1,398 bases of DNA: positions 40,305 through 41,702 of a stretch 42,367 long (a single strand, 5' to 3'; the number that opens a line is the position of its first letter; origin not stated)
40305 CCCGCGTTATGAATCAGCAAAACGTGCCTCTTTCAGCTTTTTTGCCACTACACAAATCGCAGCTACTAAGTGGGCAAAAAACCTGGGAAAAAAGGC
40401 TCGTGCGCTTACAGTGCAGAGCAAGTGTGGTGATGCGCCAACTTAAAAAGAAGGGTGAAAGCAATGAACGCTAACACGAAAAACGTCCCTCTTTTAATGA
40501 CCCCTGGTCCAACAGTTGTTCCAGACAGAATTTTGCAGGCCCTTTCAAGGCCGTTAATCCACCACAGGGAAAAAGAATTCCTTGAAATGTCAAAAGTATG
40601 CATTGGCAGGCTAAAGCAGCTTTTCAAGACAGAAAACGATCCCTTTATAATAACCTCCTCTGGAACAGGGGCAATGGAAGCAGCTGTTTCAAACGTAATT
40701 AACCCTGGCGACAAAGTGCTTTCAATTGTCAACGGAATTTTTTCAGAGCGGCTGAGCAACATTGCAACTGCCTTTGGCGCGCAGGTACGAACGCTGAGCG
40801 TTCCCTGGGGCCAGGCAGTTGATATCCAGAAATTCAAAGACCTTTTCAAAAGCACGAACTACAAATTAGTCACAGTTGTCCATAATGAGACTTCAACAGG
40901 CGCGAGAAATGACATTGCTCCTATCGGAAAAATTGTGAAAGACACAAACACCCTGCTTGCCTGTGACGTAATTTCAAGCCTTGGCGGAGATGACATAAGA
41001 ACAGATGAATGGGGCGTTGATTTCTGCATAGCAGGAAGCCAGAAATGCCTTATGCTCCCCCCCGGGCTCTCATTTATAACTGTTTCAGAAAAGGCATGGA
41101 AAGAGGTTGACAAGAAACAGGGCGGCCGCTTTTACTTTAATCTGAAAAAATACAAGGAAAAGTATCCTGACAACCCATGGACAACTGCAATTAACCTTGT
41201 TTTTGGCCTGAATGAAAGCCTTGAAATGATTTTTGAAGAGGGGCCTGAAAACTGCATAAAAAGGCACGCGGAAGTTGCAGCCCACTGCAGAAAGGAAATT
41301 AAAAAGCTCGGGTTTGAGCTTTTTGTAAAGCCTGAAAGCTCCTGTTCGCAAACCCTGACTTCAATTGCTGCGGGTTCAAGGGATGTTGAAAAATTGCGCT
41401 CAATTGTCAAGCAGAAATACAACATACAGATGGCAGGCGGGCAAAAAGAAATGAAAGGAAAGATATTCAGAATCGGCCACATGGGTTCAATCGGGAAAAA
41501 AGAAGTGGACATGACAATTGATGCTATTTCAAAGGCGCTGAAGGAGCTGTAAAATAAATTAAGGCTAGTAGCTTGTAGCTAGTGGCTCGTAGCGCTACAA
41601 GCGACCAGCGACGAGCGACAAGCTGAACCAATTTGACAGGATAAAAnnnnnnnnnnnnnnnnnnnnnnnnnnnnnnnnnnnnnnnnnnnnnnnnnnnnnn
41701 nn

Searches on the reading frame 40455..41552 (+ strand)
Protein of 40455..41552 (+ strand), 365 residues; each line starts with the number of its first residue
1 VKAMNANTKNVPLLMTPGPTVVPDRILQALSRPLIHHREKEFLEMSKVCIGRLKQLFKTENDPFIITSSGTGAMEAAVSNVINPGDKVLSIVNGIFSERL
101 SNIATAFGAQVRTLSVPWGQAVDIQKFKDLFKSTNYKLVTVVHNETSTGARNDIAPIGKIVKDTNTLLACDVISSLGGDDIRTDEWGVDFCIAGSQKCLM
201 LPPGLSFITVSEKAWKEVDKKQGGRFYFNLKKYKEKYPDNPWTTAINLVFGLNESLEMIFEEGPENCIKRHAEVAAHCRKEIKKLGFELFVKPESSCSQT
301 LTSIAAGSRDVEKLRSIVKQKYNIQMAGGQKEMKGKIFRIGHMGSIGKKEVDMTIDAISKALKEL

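Call 67: search_protein_families(library=pfam, proteins=[window:40455-41552:+], max_evalue=0.001)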
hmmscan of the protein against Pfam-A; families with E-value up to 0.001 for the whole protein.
window:40455-41552:+ (365 aa): 1 family
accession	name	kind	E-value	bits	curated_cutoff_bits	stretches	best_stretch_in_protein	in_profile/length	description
PF00266.25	Aminotran_5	-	8e-33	114.3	21.5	1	35-331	34-340/371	Aminotransferase class-V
